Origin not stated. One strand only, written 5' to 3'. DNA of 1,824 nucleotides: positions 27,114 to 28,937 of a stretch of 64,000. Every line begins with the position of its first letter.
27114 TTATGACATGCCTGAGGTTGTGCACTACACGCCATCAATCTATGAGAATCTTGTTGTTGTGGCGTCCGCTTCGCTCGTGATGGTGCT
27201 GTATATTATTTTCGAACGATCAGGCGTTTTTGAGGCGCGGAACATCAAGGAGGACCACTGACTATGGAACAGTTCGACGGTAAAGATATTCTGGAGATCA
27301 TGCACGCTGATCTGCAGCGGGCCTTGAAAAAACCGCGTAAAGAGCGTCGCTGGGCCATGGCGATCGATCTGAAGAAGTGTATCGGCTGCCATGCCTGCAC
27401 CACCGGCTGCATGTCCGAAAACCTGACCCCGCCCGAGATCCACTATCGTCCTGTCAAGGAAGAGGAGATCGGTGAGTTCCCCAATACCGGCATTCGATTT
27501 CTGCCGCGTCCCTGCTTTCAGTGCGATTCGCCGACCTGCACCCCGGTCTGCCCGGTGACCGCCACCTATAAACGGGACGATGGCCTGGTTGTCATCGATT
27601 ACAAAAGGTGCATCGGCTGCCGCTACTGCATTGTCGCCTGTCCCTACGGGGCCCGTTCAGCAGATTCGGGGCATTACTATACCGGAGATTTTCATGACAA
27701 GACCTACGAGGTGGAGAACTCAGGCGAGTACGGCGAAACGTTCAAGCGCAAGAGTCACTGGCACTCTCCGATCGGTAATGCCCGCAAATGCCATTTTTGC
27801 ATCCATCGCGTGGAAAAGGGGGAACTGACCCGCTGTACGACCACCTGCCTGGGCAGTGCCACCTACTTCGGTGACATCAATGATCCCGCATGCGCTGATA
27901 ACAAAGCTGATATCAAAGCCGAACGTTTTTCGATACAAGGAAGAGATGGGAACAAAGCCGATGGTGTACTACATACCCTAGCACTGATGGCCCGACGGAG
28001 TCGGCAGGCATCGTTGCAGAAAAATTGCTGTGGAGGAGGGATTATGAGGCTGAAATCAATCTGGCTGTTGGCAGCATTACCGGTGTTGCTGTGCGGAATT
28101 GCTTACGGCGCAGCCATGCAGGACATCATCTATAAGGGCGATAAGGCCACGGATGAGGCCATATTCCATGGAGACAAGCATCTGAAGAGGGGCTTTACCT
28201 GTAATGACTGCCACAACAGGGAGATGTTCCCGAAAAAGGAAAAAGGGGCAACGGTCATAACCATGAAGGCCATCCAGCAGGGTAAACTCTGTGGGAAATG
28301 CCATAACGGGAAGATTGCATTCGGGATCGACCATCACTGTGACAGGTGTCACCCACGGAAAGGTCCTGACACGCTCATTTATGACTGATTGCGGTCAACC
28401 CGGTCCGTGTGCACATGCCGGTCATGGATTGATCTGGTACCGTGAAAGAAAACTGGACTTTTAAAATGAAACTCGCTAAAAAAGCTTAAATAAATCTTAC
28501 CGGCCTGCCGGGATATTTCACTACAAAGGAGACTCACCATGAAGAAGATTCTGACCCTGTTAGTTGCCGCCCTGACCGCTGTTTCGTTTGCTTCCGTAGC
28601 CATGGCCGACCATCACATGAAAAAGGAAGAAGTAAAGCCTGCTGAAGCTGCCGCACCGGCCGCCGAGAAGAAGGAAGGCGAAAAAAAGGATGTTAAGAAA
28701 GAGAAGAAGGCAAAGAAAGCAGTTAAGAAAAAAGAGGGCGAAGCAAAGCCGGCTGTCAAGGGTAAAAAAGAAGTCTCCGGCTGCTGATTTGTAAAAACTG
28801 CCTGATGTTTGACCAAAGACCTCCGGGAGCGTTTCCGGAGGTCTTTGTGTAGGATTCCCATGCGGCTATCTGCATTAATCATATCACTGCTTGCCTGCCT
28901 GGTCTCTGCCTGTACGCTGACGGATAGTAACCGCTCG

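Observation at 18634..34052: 15.5-kb porin / heme-rhodanese / Psr-like molybdoenzyme / Rieske-cyt b6 / multiheme supercluster: candidate undescribed sulfur- or selenium-compound respiratory system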

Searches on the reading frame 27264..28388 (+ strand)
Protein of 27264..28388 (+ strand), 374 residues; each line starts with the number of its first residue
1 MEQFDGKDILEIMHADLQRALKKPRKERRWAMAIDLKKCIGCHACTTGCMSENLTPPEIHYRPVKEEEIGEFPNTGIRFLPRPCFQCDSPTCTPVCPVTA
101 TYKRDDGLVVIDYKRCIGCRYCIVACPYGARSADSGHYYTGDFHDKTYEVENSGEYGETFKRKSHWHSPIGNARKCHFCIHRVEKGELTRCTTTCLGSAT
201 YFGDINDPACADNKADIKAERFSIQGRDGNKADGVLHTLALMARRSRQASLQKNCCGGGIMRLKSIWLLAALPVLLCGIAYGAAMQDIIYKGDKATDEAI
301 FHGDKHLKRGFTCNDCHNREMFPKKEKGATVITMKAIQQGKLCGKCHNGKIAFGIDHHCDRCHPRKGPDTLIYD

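Call 4: search_protein_families(library=pfam, proteins=[window:27264-28388:+], max_evalue=0.01)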
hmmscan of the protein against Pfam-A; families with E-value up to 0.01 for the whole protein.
window:27264-28388:+ (374 aa): 10 families
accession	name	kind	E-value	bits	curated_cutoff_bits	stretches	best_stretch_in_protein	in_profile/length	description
PF13247.11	Fer4_11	-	7.3e-17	61.9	26.2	2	78-135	4-63/100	4Fe-4S dicluster domain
PF14522.11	Cytochrome_C7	-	5.4e-14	52.2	24.8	1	300-363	2-66/67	Cytochrome c7 and related cytochrome c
PF13237.11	Fer4_10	-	4.7e-12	46.1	25.5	3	109-195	2-52/53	4Fe-4S dicluster domain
PF12797.12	Fer4_2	-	5.6e-09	35.8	24.5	2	109-128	3-22/22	4Fe-4S binding domain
PF12838.12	Fer4_7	-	1.4e-08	35.5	27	2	38-100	1-52/52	4Fe-4S dicluster domain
PF12837.12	Fer4_6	-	2e-07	31.1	25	1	109-130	2-23/24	4Fe-4S binding domain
PF13187.11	Fer4_9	-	2.1e-07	31.3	27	3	84-130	2-51/52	4Fe-4S dicluster domain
PF00037.32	Fer4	-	3e-07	30.4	21.1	1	109-131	1-23/24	4Fe-4S binding domain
PF13459.11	Fer4_15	-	0.00017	22.7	22.4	0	109-137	1-29/66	4Fe-4S single cluster domain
PF13183.11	Fer4_8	-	0.0028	18.6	27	0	36-98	2-66/68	4Fe-4S dicluster domain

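Call 6: search_protein_families(library=ncbifam, proteins=[window:27264-28388:+], max_evalue=0.001)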
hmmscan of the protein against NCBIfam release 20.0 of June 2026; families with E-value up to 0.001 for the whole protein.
window:27264-28388:+ (374 aa): 43 families (the best 25 are shown)
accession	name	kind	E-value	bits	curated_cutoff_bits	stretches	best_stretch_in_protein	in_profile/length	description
NF011569.0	PRK14993.1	equivalog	1.8e-44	152.1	416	2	16-133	30-149/244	tetrathionate reductase subunit TtrB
NF045797.1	DsrO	equivalog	8.6e-40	136.6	200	1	18-211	32-208/235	sulfate reduction electron transfer complex DsrMKJOP subunit DsrO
NF041715.1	arsenate_red_ArrB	equivalog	5.3e-32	111.2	450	2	29-135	2-108/233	arsenate respiratory reductase iron-sulfur subunit ArrB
TIGR03149.1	cyt_nit_nrfC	equivalog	2.1e-29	102.5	377.6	1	22-132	31-143/225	cytochrome c nitrite reductase Fe-S protein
NF041782.1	mnquin_red_QrcC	equivalog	3e-27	95.8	400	1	30-211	1-199/239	menaquinone reductase iron-sulfur cluster-binding subunit QrcC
TIGR02951.1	DMSO_dmsB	equivalog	1.7e-25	90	214.1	1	33-134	5-115/161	DMSO/selenate family reductase complex B subunit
TIGR03478.1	DMSO_red_II_bet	subfamily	1.6e-22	79.9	480.7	2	66-130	113-178/321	DMSO reductase family type II enzyme, iron-sulfur subunit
NF008134.0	PRK10882.1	equivalog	4.1e-22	78.7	263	2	75-129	104-159/329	hydrogenase 2 operon protein HybA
NF038355.1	FDH3_beta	equivalog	1.8e-20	73.7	240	1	32-204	5-163/180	formate dehydrogenase FDH3 subunit beta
NF042979.1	EthbenzDh_ebdB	equivalog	1.8e-18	66.5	740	1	57-130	126-200/354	ethylbenzene dehydrogenase subunit beta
TIGR04257.1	nanowire_3heme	domain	2.2e-18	66.2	40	1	288-363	3-74/75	c(7)-type cytochrome triheme domain-containing protein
TIGR01660.1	narH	equivalog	3.4e-18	65.3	524.05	2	63-128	162-228/492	nitrate reductase subunit beta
NF045715.1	sulf_resp_HmcB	equivalog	1.8e-16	60.1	420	1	33-129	40-152/307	sulfate respiration complex iron-sulfur protein HmcB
TIGR01582.1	FDH-beta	equivalog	4.3e-15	55.6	334.7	1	25-129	16-139/283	formate dehydrogenase subunit beta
NF007382.0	PRK09898.1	equivalog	2.1e-13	50.3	213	1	78-132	117-172/208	ferredoxin-like protein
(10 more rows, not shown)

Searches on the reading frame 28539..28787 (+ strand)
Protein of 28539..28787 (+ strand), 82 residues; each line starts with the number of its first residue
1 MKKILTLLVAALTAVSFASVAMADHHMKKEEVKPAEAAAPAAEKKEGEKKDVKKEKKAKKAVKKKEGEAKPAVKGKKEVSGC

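Call 4: search_protein_families(library=pfam, proteins=[window:28539-28787:+], max_evalue=0.01)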
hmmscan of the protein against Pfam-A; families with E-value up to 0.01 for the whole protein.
window:28539-28787:+ (82 aa): 0 families

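Call 6: search_protein_families(library=ncbifam, proteins=[window:28539-28787:+], max_evalue=0.001)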
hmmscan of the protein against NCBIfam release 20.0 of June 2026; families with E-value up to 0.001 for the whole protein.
window:28539-28787:+ (82 aa): 2 families
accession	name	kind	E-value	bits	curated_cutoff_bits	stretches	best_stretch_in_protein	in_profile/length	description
NF033636.1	acid_shock_Asr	equivalog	0.00044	21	50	1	1-76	1-78/119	acid resistance repetitive basic protein Asr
TIGR02953.1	penta_MxKDx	subfamily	0.00066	19.6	41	1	4-74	4-74/78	pentapeptide MXKDX repeat protein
